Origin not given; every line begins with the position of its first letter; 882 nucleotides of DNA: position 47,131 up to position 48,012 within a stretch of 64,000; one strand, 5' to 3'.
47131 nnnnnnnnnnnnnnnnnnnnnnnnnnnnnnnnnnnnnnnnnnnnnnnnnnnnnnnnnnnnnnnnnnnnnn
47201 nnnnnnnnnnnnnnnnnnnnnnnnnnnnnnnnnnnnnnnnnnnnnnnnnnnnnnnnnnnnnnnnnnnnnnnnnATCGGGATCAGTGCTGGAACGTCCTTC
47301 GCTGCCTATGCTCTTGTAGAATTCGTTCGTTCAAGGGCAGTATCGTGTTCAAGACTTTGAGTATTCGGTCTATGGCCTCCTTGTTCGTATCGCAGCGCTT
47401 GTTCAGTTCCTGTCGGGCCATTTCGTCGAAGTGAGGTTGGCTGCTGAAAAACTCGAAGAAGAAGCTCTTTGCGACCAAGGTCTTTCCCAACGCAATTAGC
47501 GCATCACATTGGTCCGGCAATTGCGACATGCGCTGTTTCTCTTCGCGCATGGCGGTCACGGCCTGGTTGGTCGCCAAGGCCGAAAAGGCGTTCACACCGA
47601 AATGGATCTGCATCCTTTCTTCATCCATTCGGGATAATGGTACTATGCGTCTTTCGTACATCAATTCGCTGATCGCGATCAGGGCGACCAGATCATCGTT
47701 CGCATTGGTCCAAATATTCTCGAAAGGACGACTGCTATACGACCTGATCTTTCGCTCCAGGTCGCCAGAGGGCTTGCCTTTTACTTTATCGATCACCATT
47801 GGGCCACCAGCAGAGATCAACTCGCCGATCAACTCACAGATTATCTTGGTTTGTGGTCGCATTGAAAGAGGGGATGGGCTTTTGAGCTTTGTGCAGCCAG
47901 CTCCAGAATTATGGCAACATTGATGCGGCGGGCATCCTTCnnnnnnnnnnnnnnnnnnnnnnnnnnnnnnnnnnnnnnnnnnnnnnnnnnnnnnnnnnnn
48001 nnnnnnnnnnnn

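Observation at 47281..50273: hcp-proximal cargo cluster with an M23 peptidase and a glycine-zipper protein as candidate effectors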

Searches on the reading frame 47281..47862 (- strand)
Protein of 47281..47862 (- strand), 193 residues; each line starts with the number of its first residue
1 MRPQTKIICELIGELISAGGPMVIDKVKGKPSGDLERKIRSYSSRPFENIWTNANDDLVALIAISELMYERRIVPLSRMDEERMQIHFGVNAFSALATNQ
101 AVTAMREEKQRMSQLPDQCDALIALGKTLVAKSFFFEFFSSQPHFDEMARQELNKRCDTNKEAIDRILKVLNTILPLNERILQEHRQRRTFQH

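Call 3: search_protein_families(library=pfam, proteins=[window:47281-47862:-], max_evalue=0.1)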
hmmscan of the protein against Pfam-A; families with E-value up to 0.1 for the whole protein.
window:47281-47862:- (193 aa): 0 families

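Call 6: search_protein_families(library=ncbifam, proteins=[window:47281-47862:-], max_evalue=0.1)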
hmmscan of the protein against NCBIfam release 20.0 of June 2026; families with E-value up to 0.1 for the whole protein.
window:47281-47862:- (193 aa): 1 family
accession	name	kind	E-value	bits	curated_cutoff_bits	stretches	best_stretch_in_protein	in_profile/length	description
TIGR03405.1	Phn_Fe-ADH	equivalog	0.013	14.3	423.7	1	94-160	56-123/355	iron-containing alcohol dehydrogenase PsrA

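Call 10: search_solved_structures(query=window:47281-47862:-, max_evalue=10, show_alignments=2)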
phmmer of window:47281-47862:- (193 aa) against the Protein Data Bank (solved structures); distinct sequences matched with E-value up to 10: 1.
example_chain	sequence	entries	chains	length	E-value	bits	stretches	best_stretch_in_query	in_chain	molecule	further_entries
2cod_A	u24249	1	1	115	0.31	14.1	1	33-111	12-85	Centaurin-delta 1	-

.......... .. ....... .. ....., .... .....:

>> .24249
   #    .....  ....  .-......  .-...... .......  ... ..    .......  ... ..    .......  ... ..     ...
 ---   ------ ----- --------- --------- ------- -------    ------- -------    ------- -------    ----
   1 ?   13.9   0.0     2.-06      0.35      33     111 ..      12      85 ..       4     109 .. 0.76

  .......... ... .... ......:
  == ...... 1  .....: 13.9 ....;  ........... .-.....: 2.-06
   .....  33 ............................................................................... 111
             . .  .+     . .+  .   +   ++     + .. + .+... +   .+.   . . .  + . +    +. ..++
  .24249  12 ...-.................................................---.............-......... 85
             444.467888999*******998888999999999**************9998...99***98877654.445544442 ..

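Call 24: search_protein_families(library=phrogs, proteins=[window:47281-47862:-], max_evalue=0.1)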
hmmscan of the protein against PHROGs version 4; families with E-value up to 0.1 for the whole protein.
window:47281-47862:- (193 aa): 0 families

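Call 25: search_protein_families(library=padloc, proteins=[window:47281-47862:-], max_evalue=0.1)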
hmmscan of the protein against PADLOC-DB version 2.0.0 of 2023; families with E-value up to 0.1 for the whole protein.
window:47281-47862:- (193 aa): 0 families

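Call 33: search_protein_representatives(protein=window:47281-47862:-)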
Query: 193 residues. Proteins with E-value up to 0.001 (for the whole library): 20; up to 1e-10: 14; up to 1e-30: 2. The best 20 are listed.
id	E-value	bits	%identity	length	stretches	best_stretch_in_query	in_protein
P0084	5.9e-115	397.5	99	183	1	11-193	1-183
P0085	5.0e-32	127.4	37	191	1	1-186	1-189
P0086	4.1e-27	111.5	37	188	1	5-183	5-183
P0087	3.1e-26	108.6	39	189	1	7-187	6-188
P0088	5.0e-26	107.9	40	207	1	4-174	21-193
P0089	4.6e-22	95.0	32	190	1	6-186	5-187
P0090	2.0e-21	92.9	35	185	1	7-188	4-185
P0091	8.6e-18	81.1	34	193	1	1-180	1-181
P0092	3.0e-16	76.1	32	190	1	19-183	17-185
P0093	3.0e-15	72.8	32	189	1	1-185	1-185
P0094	5.5e-15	71.9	37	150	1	16-162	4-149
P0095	2.4e-14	69.9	30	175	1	10-178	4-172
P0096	2.6e-13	66.5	29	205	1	7-182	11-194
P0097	1.7e-11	60.6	29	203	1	27-188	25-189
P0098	1.3e-10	57.7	32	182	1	25-186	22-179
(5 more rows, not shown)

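Call 35: find_encoding_contigs(protein=P0085, flank=8000, max_places=3)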
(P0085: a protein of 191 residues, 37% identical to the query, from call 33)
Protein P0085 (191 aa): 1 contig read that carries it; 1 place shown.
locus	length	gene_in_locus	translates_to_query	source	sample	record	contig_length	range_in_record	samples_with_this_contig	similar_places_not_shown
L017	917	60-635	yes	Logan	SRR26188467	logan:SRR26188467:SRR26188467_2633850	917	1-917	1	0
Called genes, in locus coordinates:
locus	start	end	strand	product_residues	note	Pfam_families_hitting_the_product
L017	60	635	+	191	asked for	-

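Call 55: list_cluster_members(proteins=[P0085, P0086, P0087, P0088, P0089, P0090, P0091, P0092, P0093, P0096])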
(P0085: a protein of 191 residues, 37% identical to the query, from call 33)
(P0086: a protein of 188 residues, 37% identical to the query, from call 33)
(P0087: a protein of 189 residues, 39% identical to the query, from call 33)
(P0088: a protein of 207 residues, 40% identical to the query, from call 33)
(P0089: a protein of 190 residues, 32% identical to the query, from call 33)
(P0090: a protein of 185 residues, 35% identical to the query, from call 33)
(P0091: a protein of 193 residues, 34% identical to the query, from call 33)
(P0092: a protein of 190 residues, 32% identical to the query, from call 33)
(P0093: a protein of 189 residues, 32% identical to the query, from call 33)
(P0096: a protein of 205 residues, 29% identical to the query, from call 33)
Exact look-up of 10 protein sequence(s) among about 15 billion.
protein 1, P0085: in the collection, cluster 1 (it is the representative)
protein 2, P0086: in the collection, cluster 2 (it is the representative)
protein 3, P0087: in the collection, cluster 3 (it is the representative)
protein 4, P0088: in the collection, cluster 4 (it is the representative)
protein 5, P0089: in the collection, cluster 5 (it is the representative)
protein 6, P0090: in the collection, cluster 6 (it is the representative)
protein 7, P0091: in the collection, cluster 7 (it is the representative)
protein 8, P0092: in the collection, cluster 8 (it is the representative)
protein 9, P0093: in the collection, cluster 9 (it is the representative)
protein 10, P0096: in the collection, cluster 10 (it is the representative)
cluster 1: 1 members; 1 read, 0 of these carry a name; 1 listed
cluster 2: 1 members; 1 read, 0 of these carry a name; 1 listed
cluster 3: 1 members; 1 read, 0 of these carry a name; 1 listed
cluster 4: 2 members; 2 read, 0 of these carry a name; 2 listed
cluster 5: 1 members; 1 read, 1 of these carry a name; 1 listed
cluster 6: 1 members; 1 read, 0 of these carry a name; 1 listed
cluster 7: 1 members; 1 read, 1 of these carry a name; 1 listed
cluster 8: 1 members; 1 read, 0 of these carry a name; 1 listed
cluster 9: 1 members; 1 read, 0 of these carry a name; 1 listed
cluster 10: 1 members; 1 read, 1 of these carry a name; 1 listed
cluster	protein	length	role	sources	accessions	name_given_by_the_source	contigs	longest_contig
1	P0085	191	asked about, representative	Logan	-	-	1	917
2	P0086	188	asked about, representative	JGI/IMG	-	-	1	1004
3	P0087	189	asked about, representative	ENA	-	-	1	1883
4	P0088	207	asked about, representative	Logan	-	-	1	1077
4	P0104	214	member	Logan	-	-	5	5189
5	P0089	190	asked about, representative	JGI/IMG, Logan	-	uncharacterized protein YjiS (DUF1127 family)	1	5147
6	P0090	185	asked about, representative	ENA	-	-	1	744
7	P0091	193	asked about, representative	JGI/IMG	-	hypothetical protein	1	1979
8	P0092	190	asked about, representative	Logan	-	-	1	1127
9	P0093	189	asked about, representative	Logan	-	-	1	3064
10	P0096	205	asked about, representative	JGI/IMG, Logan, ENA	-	hypothetical protein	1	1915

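Call 58: find_encoding_contigs(protein=P0089, flank=6000, max_places=2)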
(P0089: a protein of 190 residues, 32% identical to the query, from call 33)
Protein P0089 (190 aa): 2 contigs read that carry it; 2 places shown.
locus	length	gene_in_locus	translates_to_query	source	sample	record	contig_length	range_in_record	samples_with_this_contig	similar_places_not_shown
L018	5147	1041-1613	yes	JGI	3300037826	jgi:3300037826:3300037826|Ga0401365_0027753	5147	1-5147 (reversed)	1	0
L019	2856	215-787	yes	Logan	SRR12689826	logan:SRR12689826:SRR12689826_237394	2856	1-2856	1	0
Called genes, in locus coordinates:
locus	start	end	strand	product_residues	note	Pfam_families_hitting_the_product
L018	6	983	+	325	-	PF13860:FlgD_ig (weak)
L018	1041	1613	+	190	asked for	-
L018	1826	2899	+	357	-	PF07995:GSDH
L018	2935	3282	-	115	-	-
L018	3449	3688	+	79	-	PF00550:PP-binding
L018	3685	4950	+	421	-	PF00109:ketoacyl-synt, PF02801:Ketoacyl-synt_C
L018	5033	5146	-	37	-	?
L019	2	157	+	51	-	?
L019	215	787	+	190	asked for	-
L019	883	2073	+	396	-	PF07995:GSDH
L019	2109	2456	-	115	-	-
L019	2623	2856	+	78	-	?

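Call 59: find_encoding_contigs(protein=P0104, flank=6000, max_places=3)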
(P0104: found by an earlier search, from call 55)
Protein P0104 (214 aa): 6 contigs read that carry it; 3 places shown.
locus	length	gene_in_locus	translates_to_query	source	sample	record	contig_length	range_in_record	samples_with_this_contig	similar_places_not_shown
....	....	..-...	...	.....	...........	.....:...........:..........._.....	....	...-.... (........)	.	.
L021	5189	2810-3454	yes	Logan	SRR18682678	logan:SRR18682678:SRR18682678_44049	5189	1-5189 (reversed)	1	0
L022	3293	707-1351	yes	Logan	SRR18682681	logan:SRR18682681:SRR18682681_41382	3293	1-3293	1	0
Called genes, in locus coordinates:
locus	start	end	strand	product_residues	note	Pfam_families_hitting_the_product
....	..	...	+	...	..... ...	-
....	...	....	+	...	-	-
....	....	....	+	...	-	-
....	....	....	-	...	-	-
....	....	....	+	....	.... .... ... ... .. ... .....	?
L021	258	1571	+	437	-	PF13573:SprB, PF18962:Por_Secre_tail (faint), PF13573:SprB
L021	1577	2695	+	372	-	-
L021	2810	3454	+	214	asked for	-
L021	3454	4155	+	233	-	-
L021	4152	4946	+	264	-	-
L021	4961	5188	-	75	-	?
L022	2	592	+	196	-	?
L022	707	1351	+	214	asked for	-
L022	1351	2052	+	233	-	-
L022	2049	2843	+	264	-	-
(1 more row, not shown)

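Call 63: search_solved_structures(query=A3, max_evalue=10, show_alignments=1)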
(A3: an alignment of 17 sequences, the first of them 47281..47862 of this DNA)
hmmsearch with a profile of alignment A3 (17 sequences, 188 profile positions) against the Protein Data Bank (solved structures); distinct sequences matched with E-value up to 10: 3.
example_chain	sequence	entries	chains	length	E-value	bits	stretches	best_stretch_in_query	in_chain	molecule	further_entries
5col_A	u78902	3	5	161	0.93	12.2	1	7-41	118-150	50S ribosomal protein L11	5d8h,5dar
2wtl_A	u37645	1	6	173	1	12.1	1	94-146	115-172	BACTERIOFERRITIN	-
6dm9_A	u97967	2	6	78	1.5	11.6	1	161-186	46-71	DHD15_extended_A | DHD15_closed_A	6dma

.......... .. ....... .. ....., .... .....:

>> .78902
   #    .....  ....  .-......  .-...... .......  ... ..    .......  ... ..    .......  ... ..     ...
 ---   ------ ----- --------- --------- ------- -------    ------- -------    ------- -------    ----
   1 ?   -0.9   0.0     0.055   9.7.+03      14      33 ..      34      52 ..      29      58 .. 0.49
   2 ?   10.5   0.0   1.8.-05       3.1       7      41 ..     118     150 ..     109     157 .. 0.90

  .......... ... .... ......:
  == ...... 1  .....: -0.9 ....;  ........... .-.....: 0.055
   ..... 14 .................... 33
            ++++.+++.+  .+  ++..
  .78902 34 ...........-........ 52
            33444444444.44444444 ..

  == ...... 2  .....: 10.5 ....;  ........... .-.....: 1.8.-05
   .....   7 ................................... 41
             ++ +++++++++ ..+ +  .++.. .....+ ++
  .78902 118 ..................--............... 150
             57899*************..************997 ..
